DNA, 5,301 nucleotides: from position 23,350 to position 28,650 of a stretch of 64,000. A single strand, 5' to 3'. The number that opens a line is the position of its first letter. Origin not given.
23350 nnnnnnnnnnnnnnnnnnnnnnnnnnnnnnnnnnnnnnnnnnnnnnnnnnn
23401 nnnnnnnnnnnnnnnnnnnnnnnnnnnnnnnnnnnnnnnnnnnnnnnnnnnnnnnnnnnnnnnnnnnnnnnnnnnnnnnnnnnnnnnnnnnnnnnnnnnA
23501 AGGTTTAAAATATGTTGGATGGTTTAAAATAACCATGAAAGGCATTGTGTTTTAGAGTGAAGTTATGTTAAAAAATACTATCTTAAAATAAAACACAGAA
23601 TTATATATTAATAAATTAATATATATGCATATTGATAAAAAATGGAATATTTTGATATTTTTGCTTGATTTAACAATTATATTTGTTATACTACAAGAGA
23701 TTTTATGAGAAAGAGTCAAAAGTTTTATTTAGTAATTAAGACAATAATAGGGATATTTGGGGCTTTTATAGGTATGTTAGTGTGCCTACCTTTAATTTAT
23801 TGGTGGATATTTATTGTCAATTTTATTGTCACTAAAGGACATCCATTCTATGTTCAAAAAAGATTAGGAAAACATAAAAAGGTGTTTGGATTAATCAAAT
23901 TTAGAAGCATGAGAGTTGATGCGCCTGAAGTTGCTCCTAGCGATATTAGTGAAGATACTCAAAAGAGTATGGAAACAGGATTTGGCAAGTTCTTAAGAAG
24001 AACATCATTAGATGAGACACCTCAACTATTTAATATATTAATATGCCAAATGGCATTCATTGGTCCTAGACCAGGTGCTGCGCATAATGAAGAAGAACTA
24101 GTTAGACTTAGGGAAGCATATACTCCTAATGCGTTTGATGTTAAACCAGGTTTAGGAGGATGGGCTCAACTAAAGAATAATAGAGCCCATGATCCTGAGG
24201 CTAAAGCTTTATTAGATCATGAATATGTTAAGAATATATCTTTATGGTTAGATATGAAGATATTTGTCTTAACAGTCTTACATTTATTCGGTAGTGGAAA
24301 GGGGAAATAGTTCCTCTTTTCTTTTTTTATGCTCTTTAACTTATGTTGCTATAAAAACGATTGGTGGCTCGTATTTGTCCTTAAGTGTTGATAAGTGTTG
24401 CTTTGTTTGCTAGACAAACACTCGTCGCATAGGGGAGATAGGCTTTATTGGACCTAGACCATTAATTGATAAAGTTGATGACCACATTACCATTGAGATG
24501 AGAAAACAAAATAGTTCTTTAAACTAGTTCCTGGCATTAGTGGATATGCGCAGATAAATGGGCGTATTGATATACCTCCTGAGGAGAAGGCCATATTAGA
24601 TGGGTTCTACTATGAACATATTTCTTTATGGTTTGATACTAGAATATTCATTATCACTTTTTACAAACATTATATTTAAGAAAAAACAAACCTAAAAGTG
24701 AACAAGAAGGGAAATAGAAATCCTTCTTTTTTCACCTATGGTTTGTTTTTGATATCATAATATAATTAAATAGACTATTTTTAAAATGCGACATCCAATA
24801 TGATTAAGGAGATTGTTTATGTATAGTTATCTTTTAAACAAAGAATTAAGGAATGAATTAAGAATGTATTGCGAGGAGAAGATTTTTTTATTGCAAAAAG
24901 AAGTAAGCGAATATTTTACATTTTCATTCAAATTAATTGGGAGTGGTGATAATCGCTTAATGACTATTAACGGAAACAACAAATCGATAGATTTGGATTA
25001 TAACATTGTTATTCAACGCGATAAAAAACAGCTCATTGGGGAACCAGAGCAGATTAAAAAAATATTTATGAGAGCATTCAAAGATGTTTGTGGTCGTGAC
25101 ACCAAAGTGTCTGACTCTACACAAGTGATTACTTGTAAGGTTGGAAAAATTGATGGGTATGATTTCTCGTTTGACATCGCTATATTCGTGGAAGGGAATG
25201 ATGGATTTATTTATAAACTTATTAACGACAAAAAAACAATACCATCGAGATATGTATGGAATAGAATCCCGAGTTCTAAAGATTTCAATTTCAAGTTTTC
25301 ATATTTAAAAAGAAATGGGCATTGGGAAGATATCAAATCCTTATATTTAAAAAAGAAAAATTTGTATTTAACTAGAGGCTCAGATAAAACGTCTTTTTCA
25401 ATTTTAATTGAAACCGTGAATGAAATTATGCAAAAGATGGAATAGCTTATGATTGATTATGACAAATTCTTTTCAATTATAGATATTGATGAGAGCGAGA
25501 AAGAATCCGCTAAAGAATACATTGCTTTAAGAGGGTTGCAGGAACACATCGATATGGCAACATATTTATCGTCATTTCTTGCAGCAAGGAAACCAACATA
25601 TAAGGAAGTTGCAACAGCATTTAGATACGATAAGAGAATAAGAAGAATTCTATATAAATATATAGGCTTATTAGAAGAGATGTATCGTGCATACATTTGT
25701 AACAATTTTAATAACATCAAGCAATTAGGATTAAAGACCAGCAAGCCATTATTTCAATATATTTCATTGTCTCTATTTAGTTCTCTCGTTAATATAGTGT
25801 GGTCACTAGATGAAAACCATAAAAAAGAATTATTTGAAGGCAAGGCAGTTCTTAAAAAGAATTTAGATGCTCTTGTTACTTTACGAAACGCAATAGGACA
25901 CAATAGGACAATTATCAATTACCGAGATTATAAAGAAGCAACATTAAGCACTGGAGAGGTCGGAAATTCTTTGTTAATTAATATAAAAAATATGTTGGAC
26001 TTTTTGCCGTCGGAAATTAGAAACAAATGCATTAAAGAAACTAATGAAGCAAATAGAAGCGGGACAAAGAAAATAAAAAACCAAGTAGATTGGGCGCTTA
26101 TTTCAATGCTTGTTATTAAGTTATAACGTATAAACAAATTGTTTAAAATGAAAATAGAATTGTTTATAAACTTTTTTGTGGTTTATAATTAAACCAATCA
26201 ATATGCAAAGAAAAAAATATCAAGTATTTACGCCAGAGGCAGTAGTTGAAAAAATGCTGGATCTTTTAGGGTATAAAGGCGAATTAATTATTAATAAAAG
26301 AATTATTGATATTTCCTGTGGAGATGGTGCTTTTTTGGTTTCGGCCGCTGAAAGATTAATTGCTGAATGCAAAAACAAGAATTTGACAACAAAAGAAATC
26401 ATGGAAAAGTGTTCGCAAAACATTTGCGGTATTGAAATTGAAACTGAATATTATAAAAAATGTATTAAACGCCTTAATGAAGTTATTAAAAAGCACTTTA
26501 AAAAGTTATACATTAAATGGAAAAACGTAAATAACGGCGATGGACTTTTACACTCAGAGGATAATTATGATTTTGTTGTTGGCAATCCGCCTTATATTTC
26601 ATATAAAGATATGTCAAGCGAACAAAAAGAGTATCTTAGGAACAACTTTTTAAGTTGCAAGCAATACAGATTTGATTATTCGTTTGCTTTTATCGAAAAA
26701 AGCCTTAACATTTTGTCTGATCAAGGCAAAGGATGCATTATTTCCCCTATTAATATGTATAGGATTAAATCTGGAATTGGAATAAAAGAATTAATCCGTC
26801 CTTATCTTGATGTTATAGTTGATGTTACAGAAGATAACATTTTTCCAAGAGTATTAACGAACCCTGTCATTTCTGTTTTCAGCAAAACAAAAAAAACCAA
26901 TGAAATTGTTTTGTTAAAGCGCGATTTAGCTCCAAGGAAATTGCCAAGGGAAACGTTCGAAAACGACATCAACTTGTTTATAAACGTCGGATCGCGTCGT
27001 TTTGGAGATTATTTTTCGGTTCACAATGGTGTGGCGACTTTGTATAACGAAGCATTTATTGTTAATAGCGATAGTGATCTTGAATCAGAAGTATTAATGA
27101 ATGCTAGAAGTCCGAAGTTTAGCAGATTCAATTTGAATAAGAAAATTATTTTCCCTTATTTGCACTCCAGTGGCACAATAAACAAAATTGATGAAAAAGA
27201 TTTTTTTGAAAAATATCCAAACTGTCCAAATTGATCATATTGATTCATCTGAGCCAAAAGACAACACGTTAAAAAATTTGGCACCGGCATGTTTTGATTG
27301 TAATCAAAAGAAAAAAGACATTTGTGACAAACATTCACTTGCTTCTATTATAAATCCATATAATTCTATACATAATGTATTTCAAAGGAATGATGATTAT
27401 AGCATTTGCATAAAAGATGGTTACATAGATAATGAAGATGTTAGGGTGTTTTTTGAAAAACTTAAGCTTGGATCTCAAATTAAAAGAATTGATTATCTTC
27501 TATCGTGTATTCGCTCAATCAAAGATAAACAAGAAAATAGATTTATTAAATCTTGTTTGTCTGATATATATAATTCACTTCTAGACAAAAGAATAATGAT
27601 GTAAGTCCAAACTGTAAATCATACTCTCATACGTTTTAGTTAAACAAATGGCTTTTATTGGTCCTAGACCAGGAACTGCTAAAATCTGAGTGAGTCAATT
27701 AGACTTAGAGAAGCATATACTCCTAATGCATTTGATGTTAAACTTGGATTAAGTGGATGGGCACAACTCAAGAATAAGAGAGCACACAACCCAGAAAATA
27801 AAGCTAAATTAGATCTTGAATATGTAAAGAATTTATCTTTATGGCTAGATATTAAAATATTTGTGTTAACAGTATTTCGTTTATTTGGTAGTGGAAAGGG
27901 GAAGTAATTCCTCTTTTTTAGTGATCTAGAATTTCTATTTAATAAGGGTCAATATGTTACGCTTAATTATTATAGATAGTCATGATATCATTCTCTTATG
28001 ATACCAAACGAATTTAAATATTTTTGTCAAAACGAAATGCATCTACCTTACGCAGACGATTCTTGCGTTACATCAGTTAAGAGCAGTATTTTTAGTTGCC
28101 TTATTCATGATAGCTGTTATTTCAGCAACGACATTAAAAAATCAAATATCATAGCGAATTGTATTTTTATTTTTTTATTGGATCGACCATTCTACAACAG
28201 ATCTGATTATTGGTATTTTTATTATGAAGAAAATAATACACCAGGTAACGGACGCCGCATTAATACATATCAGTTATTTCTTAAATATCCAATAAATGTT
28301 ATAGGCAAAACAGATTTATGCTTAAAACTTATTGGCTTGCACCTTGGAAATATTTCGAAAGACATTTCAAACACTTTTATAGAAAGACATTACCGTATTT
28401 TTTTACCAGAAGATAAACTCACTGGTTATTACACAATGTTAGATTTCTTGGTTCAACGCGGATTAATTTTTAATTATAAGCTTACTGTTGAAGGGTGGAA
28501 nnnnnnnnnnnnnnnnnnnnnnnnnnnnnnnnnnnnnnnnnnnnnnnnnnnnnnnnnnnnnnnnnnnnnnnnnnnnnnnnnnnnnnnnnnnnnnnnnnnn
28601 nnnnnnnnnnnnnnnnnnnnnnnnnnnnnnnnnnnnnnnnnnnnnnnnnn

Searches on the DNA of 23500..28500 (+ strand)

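Call 35: search_rna_families(source=window, start=23500, end=28500, threshold=evalue, max_evalue=1)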
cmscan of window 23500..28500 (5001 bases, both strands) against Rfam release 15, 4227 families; matches with E-value up to 1: 1.
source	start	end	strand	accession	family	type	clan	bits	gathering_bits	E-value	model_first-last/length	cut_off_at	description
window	26154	26200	-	RF00032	Histone3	Cis-reg;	-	23.3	34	0.0037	1-46/46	no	Histone 3' UTR stem-loop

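Call 36: search_rna_families(sources=[L001, L005, L006, L008, L009, L010, L020, L029, L035], threshold=gathering)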
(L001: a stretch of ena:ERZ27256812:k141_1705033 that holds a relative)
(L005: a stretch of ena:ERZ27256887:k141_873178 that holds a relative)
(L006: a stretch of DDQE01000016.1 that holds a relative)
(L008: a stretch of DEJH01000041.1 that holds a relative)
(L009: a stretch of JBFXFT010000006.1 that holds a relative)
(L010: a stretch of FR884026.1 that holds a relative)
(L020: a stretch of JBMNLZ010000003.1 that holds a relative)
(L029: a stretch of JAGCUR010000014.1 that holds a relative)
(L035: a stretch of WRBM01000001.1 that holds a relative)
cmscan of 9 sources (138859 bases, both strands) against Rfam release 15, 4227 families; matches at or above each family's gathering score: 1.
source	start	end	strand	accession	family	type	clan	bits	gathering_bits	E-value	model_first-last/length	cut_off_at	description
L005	3287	3370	-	RF00005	tRNA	Gene; tRNA;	CL00001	52.9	29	3.5e-08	1-71/71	no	tRNA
